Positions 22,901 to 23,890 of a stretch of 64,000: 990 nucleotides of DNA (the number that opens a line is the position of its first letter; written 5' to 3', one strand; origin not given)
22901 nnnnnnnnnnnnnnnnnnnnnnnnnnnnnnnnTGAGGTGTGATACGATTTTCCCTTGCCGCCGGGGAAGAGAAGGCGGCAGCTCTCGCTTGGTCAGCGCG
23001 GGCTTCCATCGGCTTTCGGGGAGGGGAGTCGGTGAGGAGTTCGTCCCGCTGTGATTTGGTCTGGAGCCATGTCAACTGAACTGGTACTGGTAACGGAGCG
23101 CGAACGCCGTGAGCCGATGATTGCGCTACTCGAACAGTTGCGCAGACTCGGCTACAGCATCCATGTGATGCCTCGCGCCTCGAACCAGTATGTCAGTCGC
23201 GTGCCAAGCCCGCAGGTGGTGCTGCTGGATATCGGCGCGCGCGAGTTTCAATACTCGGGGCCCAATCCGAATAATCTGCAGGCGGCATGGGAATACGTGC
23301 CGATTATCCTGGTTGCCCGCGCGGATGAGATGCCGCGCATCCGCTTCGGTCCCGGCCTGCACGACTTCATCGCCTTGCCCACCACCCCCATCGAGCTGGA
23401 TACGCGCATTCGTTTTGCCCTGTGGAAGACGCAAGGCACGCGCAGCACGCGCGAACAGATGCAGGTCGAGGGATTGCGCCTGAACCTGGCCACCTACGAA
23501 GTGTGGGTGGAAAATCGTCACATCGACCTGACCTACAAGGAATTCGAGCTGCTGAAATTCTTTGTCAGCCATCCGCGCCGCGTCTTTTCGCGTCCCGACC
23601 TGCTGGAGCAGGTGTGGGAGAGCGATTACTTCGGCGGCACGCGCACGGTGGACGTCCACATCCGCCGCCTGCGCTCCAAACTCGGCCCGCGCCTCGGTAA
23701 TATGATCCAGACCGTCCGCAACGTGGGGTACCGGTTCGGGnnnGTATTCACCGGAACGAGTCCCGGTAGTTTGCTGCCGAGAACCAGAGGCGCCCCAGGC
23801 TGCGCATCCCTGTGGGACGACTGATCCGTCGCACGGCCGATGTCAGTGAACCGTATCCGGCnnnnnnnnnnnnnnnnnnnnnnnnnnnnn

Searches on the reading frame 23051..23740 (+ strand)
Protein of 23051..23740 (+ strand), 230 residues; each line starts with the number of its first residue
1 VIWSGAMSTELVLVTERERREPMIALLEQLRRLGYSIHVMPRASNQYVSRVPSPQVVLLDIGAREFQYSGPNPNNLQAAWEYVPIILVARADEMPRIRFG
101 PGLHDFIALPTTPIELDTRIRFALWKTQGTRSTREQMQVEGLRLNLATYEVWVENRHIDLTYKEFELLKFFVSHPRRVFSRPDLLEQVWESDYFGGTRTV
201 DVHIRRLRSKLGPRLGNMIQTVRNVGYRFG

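Call 16: search_protein_families(library=pfam, proteins=[window:23051-23740:+], max_evalue=0.001)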
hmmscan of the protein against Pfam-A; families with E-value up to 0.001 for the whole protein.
window:23051-23740:+ (230 aa): 2 families
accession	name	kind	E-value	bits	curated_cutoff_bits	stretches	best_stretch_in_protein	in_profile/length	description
PF00486.34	Trans_reg_C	-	3.5e-28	97.9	26.2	1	156-229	2-77/77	Transcriptional regulatory protein, C terminal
PF21695.3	GlnR_1st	-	3.9e-07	30.4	27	1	10-123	2-110/111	Transcription regulator GlnR, N-terminal domain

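Call 56: find_related_loci(query=window:23069-23740:+, collection=genome_contigs, flank=6000)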
Query window:23069-23740:+ (224 aa) in genome_contigs; peptide patterns used: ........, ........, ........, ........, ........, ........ (x = any residue, [..] = any of these).
600 stretches matched a pattern (row limit reached: there are more); 596 encode a relative of the query (tblastn E <= 1e-3); the best 80 are kept; 80 distinct loci.
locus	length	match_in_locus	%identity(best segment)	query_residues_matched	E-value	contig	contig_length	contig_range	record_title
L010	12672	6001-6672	67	1-224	5e-105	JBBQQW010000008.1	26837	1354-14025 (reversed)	MAG: Armatimonadota bacterium isolate Co_metawrap_1616 Cmw_1616_k141_6830082_length_26837_cov_9.4549, whole genome shotg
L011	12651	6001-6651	41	4-223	7e-44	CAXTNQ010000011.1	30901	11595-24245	MAG TPA_asm: uncultured Jatrophihabitantaceae bacterium isolate public_SRR14722219_metawrap_bin.1 genome assembly, conti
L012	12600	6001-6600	43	20-223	1e-43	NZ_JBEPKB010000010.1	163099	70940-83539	Agromyces zhanjiangensis strain SYSU T00266 NODE_10_length_163099_cov_127.267736, whole genome shotgun sequence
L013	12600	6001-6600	41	20-223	4e-43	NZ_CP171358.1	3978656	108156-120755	Agromyces sp. MMS24-JH15 chromosome, complete genome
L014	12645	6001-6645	40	1-223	3e-43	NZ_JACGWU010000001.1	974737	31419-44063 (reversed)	Alpinimonas psychrophila strain DSM 23737 Ga0264296_01, whole genome shotgun sequence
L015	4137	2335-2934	42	20-223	5e-43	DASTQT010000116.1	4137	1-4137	MAG TPA_asm: Agromyces sp. isolate SMAG_U2231 k141_197537, whole genome shotgun sequence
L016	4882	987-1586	42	20-223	9e-43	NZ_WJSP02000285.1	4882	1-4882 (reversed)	Agromyces humi strain ANK073 285, whole genome shotgun sequence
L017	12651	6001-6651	41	4-223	7e-43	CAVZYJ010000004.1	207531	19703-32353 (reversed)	MAG: uncultured Actinomycetota bacterium isolate MFD06526.bin.1.61 genome assembly, contig: contig_1178, whole genome sh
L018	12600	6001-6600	41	20-223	2e-42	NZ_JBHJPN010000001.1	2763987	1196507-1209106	Agromyces sp. NPDC056389 NPDC056389_384_A10.ctg-0001, whole genome shotgun sequence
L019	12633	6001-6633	38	15-223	3e-42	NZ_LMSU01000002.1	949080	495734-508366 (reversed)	Nocardioides sp. Soil805 contig_2, whole genome shotgun sequence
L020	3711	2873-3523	42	4-223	2e-42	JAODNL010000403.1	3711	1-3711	MAG: Pseudonocardiales bacterium isolate RYN_117 scaffold_1273950, whole genome shotgun sequence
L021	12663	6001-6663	40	1-223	5e-42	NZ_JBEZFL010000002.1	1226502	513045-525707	Actinoplanes sp. NPDC048967 NPDC048967_31_E6.ctg-0002, whole genome shotgun sequence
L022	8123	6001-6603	41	20-223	4e-42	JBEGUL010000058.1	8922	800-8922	MAG: Actinomycetota bacterium isolate redbuttecreek_2019_sw_WHONDRS-S19S_0086_B_bin.41 scaffold_1186107, whole genome sh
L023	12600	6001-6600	41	20-223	5e-42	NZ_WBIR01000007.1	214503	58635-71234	Agromyces salentinus strain JCM 14323 Scaffold6_1, whole genome shotgun sequence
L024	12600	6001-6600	42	20-223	4e-42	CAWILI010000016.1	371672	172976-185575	MAG: uncultured Actinomycetota bacterium isolate MFD05176.bin.2.161 genome assembly, contig: contig_206, whole genome sh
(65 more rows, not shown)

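Call 61: search_protein_families(library=padloc, proteins=[window:23069-23740:+], max_evalue=0.001)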
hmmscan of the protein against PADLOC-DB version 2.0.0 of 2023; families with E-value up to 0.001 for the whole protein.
window:23069-23740:+ (224 aa): 0 families
